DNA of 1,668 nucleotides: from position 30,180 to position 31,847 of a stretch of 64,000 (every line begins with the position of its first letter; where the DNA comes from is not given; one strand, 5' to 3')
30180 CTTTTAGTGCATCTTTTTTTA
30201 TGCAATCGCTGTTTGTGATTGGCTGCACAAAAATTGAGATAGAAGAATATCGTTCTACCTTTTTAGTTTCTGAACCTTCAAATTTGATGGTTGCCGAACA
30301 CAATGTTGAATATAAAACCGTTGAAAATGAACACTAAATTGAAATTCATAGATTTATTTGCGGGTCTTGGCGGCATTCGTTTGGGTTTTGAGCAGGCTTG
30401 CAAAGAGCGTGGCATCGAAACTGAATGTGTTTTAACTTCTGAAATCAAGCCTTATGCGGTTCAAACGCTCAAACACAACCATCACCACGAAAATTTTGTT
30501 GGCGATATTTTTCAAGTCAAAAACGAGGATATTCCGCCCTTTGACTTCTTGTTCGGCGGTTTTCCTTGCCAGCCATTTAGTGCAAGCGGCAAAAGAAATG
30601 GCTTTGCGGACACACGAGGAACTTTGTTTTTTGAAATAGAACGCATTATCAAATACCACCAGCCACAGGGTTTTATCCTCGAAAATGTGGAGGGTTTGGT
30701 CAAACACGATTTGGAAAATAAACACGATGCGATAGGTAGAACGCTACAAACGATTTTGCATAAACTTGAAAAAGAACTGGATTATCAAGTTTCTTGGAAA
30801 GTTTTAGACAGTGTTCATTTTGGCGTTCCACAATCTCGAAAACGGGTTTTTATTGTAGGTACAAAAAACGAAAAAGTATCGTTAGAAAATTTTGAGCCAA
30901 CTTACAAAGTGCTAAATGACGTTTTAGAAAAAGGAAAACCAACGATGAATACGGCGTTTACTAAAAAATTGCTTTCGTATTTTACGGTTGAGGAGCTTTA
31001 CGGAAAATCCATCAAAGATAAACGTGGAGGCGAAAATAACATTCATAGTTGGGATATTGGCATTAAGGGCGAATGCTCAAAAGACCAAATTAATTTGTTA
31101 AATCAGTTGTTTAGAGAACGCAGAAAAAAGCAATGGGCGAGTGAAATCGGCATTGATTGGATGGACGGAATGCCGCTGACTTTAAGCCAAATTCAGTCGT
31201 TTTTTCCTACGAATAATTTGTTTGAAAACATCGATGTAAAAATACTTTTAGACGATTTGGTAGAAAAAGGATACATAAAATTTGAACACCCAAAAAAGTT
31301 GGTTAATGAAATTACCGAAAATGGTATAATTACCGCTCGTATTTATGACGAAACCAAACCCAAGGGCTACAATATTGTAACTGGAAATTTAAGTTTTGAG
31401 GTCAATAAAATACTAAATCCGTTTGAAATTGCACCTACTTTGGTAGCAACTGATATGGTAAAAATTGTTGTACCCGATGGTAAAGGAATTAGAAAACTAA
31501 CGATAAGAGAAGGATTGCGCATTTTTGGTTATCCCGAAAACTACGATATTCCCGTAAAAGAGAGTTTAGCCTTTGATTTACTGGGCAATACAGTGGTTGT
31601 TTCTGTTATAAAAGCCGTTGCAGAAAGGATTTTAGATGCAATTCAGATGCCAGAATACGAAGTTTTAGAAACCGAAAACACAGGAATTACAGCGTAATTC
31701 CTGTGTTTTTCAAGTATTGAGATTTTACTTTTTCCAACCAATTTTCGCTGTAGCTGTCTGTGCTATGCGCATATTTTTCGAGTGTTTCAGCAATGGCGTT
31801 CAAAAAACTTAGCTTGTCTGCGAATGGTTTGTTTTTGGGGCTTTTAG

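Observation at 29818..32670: R-M cassette inserted with a ~95 bp target duplication that hands a copy of a host promoter to the restriction gene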

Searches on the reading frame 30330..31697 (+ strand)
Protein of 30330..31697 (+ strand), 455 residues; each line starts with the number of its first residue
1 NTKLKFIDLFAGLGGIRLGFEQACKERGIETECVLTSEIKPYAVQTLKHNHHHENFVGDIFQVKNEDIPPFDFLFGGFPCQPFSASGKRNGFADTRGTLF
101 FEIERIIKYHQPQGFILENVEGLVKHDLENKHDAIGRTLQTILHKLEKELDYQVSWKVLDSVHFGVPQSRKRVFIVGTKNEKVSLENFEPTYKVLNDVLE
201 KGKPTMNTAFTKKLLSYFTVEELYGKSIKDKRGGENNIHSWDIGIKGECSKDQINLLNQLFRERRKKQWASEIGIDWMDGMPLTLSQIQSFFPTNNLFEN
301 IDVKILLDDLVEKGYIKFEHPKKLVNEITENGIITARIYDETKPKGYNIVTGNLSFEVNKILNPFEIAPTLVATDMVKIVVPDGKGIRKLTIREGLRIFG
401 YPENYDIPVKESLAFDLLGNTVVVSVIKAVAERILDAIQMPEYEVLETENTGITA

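Call 5: search_protein_families(library=pfam, proteins=[window:30330-31697:+], max_evalue=0.01)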
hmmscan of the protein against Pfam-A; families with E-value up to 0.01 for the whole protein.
window:30330-31697:+ (455 aa): 2 families
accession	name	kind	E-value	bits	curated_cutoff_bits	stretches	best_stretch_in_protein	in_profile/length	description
PF00145.23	DNA_methylase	-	1.2e-80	271.8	22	1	4-435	1-323/324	C-5 cytosine-specific DNA methylase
PF14277.12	DUF4364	-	0.0014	18.9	26.9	1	281-341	14-75/162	Domain of unknown function (DUF4364)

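Call 38: search_protein_families(library=ncbifam, proteins=[window:30330-31697:+], max_evalue=0.001)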
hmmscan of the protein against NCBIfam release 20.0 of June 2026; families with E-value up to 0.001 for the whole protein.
window:30330-31697:+ (455 aa): 2 families
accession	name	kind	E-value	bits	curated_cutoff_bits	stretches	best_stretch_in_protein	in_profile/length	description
TIGR00675.1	dcm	superfamily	1.7e-98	330.3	100.65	1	6-434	1-329/329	DNA (cytosine-5-)-methyltransferase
NF007772.0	PRK10458.1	subfamily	2.2e-37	128.8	710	2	2-208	87-314/472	DNA cytosine methylase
